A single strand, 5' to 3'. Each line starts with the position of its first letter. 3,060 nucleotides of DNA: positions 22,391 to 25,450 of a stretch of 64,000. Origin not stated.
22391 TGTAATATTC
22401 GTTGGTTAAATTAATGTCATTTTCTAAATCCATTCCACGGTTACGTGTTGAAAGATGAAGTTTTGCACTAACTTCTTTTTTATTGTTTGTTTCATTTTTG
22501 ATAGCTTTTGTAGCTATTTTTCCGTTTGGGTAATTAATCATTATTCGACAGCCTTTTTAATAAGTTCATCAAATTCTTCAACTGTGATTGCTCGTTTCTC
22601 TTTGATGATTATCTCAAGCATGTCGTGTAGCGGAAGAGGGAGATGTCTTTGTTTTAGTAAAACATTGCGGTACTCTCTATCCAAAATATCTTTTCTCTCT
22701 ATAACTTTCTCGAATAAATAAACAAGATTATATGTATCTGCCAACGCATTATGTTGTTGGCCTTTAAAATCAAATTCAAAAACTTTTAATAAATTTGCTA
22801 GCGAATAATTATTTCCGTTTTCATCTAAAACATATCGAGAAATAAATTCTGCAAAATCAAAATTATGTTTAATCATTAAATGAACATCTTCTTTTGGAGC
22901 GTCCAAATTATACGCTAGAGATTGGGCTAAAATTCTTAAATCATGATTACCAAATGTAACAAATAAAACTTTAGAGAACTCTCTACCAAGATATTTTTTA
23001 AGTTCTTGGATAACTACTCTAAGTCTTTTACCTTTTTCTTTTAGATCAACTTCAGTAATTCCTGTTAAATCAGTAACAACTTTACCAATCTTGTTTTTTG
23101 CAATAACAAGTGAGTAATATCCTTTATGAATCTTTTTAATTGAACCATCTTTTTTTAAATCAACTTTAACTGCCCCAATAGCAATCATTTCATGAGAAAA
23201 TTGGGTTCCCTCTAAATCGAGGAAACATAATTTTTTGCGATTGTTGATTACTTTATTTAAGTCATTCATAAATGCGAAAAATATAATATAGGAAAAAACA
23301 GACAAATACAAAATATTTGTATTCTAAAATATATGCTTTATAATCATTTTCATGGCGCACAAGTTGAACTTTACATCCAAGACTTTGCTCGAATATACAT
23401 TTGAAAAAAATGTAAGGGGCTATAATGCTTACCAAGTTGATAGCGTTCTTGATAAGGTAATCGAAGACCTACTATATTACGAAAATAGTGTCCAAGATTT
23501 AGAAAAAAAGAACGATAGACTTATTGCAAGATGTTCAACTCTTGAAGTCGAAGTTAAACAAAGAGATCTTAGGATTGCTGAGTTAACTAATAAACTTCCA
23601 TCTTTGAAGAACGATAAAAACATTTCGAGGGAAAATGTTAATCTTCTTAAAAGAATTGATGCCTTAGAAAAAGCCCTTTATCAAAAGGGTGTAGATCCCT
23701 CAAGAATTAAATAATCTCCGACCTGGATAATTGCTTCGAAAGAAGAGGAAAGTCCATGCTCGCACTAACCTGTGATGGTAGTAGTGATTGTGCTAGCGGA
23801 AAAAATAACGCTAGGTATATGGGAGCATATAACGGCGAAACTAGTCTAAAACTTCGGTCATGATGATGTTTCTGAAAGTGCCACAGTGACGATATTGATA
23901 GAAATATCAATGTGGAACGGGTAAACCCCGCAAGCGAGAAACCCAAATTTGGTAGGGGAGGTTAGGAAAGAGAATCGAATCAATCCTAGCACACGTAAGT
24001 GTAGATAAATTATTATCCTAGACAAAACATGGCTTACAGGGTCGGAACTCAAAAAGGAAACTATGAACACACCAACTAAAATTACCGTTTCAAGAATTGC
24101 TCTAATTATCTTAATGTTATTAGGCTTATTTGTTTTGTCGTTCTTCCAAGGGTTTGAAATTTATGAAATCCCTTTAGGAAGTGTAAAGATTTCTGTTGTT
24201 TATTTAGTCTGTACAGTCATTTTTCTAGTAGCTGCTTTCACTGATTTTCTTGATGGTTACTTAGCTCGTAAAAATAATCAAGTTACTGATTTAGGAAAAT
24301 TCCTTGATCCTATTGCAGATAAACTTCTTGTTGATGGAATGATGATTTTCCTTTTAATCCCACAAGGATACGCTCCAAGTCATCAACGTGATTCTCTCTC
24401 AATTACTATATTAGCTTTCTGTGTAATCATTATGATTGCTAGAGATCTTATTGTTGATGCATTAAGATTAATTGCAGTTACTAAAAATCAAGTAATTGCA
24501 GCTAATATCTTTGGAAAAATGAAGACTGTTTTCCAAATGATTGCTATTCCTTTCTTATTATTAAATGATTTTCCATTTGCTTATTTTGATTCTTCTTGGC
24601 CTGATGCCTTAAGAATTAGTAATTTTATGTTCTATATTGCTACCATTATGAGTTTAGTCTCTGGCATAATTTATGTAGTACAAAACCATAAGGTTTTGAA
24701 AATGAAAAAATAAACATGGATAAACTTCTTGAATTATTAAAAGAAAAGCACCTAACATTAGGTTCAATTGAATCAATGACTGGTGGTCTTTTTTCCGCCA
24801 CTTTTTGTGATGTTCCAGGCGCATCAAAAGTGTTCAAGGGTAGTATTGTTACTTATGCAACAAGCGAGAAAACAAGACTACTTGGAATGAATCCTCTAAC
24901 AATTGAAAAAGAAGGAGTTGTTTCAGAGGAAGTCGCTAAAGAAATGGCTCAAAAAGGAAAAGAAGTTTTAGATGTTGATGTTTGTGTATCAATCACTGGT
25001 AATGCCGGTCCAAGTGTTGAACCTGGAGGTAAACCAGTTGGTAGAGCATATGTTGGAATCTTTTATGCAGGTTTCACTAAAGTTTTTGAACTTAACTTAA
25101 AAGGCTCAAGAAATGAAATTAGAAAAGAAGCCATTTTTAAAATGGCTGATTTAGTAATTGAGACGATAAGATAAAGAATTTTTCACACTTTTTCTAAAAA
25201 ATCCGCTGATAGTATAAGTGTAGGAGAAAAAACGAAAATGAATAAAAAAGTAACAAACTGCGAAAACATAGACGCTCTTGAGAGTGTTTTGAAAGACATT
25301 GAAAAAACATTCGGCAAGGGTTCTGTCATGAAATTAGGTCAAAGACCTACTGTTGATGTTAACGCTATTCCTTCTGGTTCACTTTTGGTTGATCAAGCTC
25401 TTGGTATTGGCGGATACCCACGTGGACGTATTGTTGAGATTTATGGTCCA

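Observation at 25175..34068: A ~55-nt conserved leader element upstream of both recA and the MacB-type ABC transporter operon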

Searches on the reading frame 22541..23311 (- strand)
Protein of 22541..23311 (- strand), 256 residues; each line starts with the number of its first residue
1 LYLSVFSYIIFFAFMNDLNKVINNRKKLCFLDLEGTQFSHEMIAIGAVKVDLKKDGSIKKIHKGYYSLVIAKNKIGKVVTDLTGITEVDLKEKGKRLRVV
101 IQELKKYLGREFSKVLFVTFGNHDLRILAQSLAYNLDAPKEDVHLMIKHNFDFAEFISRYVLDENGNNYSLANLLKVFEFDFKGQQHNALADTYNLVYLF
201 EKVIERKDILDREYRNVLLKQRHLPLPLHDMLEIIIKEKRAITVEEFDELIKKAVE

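Call 47: search_protein_families(library=pfam, proteins=[window:22541-23311:-], max_evalue=0.01)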
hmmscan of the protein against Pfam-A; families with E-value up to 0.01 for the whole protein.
window:22541-23311:- (256 aa): 2 families
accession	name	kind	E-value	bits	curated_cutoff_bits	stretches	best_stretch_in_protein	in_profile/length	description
PF00929.31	RNase_T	-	7.2e-13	49.8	24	1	30-200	2-164/164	Exonuclease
PF16473.11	Rv2179c-like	-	0.0022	18.2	27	0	30-201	4-174/177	3'-5' exoribonuclease Rv2179c-like domain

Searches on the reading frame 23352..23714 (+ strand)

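Call 47: search_protein_families(library=pfam, proteins=[window:23352-23714:+], max_evalue=0.01)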
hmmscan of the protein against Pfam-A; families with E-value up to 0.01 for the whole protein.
window:23352-23714:+ (120 aa): 3 families
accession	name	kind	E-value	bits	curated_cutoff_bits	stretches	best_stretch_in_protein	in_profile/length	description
PF05103.18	DivIVA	-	4e-06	27.3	28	1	12-60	6-54/131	DivIVA protein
PF20667.3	Sec10_N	-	0.00057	20.4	27.4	1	41-105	38-102/118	Exocyst complex component Sec10, N-terminal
PF16808.10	PKcGMP_CC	-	0.0018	18.3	35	0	62-82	11-31/35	Coiled-coil N-terminus of cGMP-dependent protein kinase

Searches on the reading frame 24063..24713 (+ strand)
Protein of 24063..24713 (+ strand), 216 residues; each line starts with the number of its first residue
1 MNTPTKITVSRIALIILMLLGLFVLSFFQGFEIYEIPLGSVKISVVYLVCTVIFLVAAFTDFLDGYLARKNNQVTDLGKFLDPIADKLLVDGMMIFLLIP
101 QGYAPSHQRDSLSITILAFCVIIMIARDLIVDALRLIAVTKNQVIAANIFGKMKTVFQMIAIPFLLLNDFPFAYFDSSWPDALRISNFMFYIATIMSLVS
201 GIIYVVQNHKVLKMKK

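Call 8: search_protein_families(library=pfam, proteins=[window:24063-24713:+])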
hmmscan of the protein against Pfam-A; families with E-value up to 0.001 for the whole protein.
window:24063-24713:+ (216 aa): 1 family
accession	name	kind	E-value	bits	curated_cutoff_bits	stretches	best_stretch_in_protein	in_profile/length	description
PF01066.26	CDP-OH_P_transf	-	2.5e-34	119.3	22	1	1-197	1-150/152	CDP-alcohol phosphatidyltransferase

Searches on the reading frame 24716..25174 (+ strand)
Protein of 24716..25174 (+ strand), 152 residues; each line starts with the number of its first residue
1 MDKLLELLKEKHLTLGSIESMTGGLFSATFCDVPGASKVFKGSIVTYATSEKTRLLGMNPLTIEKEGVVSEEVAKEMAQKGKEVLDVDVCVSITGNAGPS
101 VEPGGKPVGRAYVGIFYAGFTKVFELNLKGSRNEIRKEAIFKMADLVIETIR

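Call 8: search_protein_families(library=pfam, proteins=[window:24716-25174:+])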
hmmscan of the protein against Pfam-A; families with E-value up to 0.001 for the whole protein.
window:24716-25174:+ (152 aa): 1 family
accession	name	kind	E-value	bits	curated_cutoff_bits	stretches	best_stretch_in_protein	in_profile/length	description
PF02464.23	CinA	-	1.3e-45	155.3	23.5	1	3-149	7-153/155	Competence-damaged protein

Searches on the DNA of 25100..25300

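Call 41: search_rna_families(source=window, start=25100, end=25300, threshold=evalue, max_evalue=10)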
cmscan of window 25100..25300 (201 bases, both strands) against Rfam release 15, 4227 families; matches with E-value up to 10: 9.
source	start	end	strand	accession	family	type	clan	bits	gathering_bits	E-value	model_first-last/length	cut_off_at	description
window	25173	25201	-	RF00480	HIV_FE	Cis-reg; frameshift_element;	-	20.1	45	0.91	1-52/52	no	HIV Ribosomal frameshift signal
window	25120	25196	-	RF01186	SNORD127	Gene; snRNA; snoRNA; CD-box;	-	18.5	45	1.4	1-86/86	no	Small nucleolar RNA SNORD127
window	25151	25241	+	RF01871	MALAT1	Gene; lncRNA;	-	17.2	70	4.4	1-95/95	no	Metastasis associated lung adenocarcinoma transcript 1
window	25230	25289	+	RF01422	snoR116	Gene; snRNA; snoRNA; CD-box;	-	15.1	47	2.2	1-86/86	no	small nucleolar RNA snoR116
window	25234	25277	+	RF01190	snR50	Gene; snRNA; snoRNA; CD-box;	-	14.8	45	8.8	1-89/89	no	Small nucleolar RNA snR50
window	25120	25189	+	RF00303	snoR86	Gene; snRNA; snoRNA; HACA-box;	-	14.3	40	2.1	1-123/123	no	Small nucleolar RNA snoR86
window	25123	25207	+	RF03145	RAGATH-14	Gene; sRNA;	-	13.1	149.1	3.5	1-190/190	no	RAGATH-14 RNA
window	25164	25195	+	RF01526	ceN106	Gene; snRNA; snoRNA; CD-box;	-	12.3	60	7.3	1-77/77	no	C. elegans snoRNA ceN106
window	25100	25141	+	RF01932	bxd_4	Gene; lncRNA;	-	11.3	40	7.4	65-106/106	5'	Bithoraxoid conserved region 4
